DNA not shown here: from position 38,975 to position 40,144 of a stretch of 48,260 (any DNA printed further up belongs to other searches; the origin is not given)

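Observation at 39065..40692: Bacterial presenilin-like GxGD protease translationally coupled to a prepilin-type protein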

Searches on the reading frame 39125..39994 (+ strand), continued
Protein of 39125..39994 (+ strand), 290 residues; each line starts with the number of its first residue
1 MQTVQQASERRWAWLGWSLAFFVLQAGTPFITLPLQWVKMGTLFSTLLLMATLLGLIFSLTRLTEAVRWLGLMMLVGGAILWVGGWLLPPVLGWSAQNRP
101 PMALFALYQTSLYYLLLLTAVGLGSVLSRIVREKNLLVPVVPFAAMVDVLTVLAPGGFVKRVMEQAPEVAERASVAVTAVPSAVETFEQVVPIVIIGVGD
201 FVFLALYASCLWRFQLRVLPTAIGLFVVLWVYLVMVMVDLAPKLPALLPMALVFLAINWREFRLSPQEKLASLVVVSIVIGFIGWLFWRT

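Call 24: search_protein_families(library=pfam, alignment_id=A2, max_evalue=1)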
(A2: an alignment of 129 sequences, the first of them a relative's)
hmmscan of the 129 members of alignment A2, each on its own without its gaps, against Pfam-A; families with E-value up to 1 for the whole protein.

A. member 1, P0001 (290 aa): 1 family
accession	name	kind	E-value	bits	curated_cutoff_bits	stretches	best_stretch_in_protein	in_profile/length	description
PF10166.14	DUF2368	-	0.13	12.4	25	1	124-189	66-132/134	Uncharacterised conserved protein (DUF2368)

B. families by the number of members that match (of 129 scanned): 61 families (the first 25 are shown)
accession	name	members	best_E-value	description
PF06724.16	DUF1206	6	0.00081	Domain of Unknown Function (DUF1206)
PF01080.22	Presenilin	4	0.024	Presenilin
PF02656.20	DUF202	2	0.0023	Domain of unknown function (DUF202)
PF04612.17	T2SSM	2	0.013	Type II secretion system (T2SS), protein M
PF19706.4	DUF6203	2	0.098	Family of unknown function (DUF6203)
PF19297.4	QcrA_N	1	0.00073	QcrA subunit N-terminal region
PF15099.11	PIRT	1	0.00082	Phosphoinositide-interacting protein family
PF13398.12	Peptidase_M50B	1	0.0023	Peptidase M50B-like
PF02322.20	Cyt_bd_oxida_II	1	0.0056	Cytochrome bd terminal oxidase subunit II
PF13787.11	HXXEE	1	0.0065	Protein of unknown function with HXXEE motif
PF19029.5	DUF883_C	1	0.0065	DUF883 C-terminal glycine zipper region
PF11992.13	TgpA_N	1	0.0089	TgpA N-terminal domain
PF11026.13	DUF2721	1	0.011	Protein of unknown function (DUF2721)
PF07695.17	7TMR-DISM_7TM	1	0.011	7TM diverse intracellular signalling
PF24661.1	DUF7649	1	0.014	Domain of unknown function (DUF7649)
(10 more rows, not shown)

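Call 27: search_solved_structures(query=A2, max_evalue=10, show_alignments=3)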
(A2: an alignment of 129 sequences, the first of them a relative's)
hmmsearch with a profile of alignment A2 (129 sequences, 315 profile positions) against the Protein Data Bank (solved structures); distinct sequences matched with E-value up to 10: 5.
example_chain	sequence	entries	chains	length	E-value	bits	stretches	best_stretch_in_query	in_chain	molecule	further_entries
2maw_A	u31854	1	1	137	0.17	14.1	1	18-119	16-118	Neuronal acetylcholine receptor subunit alpha-7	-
7rpm_A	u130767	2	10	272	0.3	13.3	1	19-120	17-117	Neuronal acetylcholine receptor subunit alpha-7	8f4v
2lly_A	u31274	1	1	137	1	11.5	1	22-114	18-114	Neuronal acetylcholine receptor subunit alpha-4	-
25qp_A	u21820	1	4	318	1.3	11.2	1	58-121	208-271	Phospholipid phosphatase 3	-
9qqs_A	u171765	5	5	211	2.6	10.2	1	45-127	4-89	Modulator of smoothened protein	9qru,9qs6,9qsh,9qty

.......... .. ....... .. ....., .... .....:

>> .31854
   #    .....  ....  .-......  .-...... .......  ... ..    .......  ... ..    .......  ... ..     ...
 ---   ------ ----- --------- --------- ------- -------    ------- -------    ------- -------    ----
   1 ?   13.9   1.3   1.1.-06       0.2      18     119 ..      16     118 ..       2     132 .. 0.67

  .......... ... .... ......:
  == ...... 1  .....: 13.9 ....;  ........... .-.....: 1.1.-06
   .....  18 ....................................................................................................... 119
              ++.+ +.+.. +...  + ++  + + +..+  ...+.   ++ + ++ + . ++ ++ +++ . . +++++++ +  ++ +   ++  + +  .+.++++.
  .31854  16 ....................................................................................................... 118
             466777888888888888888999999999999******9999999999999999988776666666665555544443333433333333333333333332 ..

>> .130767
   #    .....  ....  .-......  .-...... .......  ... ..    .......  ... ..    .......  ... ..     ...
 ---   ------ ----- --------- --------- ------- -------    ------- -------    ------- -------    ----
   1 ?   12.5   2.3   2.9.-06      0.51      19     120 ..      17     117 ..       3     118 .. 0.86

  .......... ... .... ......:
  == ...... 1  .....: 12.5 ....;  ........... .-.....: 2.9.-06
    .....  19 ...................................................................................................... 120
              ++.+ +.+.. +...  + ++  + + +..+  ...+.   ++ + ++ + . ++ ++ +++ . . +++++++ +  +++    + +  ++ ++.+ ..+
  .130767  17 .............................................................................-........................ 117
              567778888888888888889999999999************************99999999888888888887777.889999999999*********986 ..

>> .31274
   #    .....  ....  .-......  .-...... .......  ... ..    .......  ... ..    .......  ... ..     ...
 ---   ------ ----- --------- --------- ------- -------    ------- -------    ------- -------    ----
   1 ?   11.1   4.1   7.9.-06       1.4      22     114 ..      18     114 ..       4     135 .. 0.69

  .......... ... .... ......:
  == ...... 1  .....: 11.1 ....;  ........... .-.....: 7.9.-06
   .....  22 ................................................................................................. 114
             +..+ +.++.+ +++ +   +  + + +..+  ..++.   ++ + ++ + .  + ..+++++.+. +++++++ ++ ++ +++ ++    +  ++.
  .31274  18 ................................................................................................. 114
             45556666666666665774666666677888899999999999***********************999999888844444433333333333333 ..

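Call 40: search_protein_families(library=pfam, proteins=[P0060, P0005, P0108, P0127], max_evalue=0.1)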
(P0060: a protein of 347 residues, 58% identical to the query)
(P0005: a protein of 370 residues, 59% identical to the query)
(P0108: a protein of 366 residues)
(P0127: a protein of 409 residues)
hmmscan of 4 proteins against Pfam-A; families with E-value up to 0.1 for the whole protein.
P0060 (347 aa): 0 families

P0005 (370 aa): 0 families

P0108 (366 aa): 0 families

P0127 (409 aa): 1 family
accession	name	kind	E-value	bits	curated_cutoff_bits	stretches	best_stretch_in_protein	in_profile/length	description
PF01988.24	VIT1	-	0.021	15.1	28.1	1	7-91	123-204/214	VIT family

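Call 44: search_protein_families(library=pfam, proteins=[L034:9021-11957:+, L037:7657-8925:+, L018:5657-8017:-, L034:7490-8062:-, L021:11636-12025:+], max_evalue=0.001)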
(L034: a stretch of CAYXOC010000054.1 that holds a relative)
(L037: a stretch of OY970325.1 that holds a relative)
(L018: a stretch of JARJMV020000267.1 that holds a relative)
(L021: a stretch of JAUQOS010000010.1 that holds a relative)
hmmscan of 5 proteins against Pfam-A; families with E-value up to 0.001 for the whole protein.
L034:9021-11957:+ (979 aa): 5 families
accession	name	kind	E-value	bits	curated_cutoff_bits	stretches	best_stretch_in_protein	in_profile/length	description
PF13603.12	tRNA-synt_1_2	-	1.1e-63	214.6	25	1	221-371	1-150/185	Leucyl-tRNA synthetase, editing domain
PF00133.28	tRNA-synt_1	-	4.6e-41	141.4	22.7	3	14-224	2-225/414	tRNA synthetases class I (I, L, M and V)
PF08264.19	Anticodon_1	-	4.7e-27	95.1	25.1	1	817-939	2-141/148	Anticodon-binding domain of tRNA ligase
PF09334.17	tRNA-synt_1g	-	1.9e-25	89.9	20.1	1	42-181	8-143/391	tRNA synthetases class I (M)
PF01406.26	tRNA-synt_1e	-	1.7e-05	24.8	27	0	51-118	25-92/301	tRNA synthetases class I (C) catalytic domain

L037:7657-8925:+ (423 aa): 0 families

L018:5657-8017:- (787 aa): 21 families
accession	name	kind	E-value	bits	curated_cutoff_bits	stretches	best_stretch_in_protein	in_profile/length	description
PF07719.23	TPR_2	-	6.8e-34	113.6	27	2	736-768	2-34/34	Tetratricopeptide repeat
PF14559.12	TPR_19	-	2.6e-30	105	25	4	711-772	1-62/68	Tetratricopeptide repeat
PF13432.12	TPR_16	-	6e-27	94.2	32.7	4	672-734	2-64/65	Tetratricopeptide repeat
PF00535.33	Glycos_transf_2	-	2.5e-25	89.8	23.3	1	211-332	4-137/168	Glycosyl transferase family 2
PF00515.34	TPR_1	-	3.9e-25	87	27.8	2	736-768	2-34/34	Tetratricopeptide repeat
PF13428.12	TPR_14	-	5.8e-24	82.6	23.5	2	534-573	5-44/44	Tetratricopeptide repeat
PF13181.12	TPR_8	-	4.7e-23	79.8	25.7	2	736-768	2-34/34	Tetratricopeptide repeat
PF13414.12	TPR_11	-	1.8e-21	76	26.8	2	674-715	1-42/42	TPR repeat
PF13424.12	TPR_12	-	2.2e-18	66.6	30.1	1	667-728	3-72/77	Tetratricopeptide repeat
PF12895.13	ANAPC3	-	2.7e-15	56.9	27.2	1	415-497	4-81/82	Anaphase-promoting complex, cyclosome, subunit 3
PF13431.12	TPR_17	-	4.8e-15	54.9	24.4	1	724-754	2-32/34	Tetratricopeptide repeat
PF23914.1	TPR_CcmH_CycH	-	3.7e-13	50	42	1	729-773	44-88/158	Cytochrome c-type biogenesis protein H TPR domain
PF13371.12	TPR_9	-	1.3e-10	41.5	35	1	677-737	5-65/73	Tetratricopeptide repeat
PF13704.12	Glyco_tranf_2_4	-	1.3e-09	38.9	27.5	1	214-291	1-85/98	Glycosyl transferase family 2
PF13174.12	TPR_6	-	3.7e-08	34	26.3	0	736-767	1-32/33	Tetratricopeptide repeat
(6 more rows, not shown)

L034:7490-8062:- (191 aa): 2 families
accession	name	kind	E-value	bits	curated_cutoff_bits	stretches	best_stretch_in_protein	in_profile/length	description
PF00072.30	Response_reg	-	2.6e-27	95.6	30.2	1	6-115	1-110/111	Response regulator receiver domain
PF03861.19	ANTAR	-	2.9e-23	81.8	27.3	1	136-186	4-54/54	ANTAR domain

L021:11636-12025:+ (130 aa): 1 family
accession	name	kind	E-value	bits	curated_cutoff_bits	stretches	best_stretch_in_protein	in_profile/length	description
PF07963.17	N_methyl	-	9.9e-10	38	21.2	1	13-38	1-26/27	Prokaryotic N-terminal methylation motif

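Call 50: find_homologous_proteins(query=A4, max_evalue=0.001)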
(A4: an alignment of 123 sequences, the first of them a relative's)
Query A4 (123 sequences) (327 aa, profile of the alignment): 85 proteins with E <= 0.001 among 8000 candidates.
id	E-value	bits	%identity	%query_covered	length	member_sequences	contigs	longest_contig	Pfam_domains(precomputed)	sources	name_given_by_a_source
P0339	1.0e-102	362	51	98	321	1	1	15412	-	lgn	-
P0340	1.5e-102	361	48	93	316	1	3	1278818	-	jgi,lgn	jgi:hypothetical protein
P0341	4.4e-102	359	55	86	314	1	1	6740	-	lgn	-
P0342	9.0e-101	355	53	95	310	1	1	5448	-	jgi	jgi:hypothetical protein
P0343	1.2e-100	355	45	89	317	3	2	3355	-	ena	-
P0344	1.8e-100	354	52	91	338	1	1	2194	-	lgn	-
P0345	3.6e-100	353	49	87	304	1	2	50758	-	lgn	-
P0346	5.0e-100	353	57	93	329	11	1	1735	-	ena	-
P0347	7.3e-100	352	49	91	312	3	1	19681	-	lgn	-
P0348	1.9e-99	351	52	94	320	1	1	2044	-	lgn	-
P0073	2.3e-99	351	100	100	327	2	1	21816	-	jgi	jgi:hypothetical protein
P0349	3.1e-99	350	59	86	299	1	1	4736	-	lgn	-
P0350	5.2e-99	349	55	86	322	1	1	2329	-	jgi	jgi:hypothetical protein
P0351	6.6e-99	349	54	91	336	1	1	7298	-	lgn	-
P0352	6.9e-99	349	54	93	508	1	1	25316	-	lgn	-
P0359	1.4e-97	345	41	93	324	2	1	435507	-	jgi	jgi:hypothetical protein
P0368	8.2e-96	339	66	95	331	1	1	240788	-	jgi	jgi:hypothetical protein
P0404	1.8e-85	305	41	73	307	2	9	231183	-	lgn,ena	-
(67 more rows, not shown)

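Call 51: find_encoding_contigs(protein=P0340, flank=4000, max_places=1)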
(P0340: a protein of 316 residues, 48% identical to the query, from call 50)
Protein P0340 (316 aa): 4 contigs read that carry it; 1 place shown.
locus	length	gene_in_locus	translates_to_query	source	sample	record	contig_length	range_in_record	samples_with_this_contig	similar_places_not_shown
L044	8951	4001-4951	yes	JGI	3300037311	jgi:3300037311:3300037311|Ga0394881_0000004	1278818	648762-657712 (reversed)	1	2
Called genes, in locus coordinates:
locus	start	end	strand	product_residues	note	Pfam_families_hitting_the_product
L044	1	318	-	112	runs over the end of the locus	PF00543:P-II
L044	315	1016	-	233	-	-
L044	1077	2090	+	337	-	PF02547:Queuosine_synth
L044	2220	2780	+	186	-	PF00376:MerR (weak), PF12728:HTH_17, PF13411:MerR_1 (weak)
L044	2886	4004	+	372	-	PF13439:Glyco_transf_4, PF13579:Glyco_trans_4_4, PF20706:GT4-conflict, PF00534:Glycos_transf_1, PF13692:Glyco_trans_1_4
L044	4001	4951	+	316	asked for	-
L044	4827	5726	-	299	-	PF00682:HMGL-like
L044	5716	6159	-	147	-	PF25917:BSH_RND (faint), PF25973:BSH_CzcB (faint), PF26077:BSH_Fcp1 (faint), PF00364:Biotin_lipoyl, PF25919:BSH_CusB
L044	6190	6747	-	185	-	PF07722:Peptidase_C26, PF00117:GATase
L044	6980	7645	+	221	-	PF01895:PhoU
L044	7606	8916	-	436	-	PF01595:CNNM, PF00571:CBS, PF03471:CorC_HlyC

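Call 52: find_encoding_contigs(protein=P0359, flank=4000, max_places=1)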
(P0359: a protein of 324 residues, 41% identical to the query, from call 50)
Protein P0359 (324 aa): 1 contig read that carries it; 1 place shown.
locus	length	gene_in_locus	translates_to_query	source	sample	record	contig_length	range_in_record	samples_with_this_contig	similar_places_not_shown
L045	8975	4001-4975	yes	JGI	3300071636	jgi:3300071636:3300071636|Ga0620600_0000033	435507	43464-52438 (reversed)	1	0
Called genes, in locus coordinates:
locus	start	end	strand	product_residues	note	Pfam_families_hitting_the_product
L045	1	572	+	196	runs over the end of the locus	PF01467:CTP_transf_like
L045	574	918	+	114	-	PF02410:RsfS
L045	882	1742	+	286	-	PF13414:TPR_11 (weak)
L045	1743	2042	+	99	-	-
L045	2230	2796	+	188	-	PF13411:MerR_1 (faint), PF00376:MerR (weak), PF12728:HTH_17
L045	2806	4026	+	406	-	PF13439:Glyco_transf_4, PF13579:Glyco_trans_4_4, PF20706:GT4-conflict (weak), PF00534:Glycos_transf_1, PF13692:Glyco_trans_1_4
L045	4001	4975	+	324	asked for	-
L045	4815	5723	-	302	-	PF00682:HMGL-like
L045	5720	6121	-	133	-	-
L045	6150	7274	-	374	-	PF24568:CC_PcsB (weak), PF01551:Peptidase_M23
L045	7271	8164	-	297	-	PF18075:FtsX_ECD, PF02687:FtsX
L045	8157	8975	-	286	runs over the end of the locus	PF00005:ABC_tran, PF13304:AAA_21 (faint)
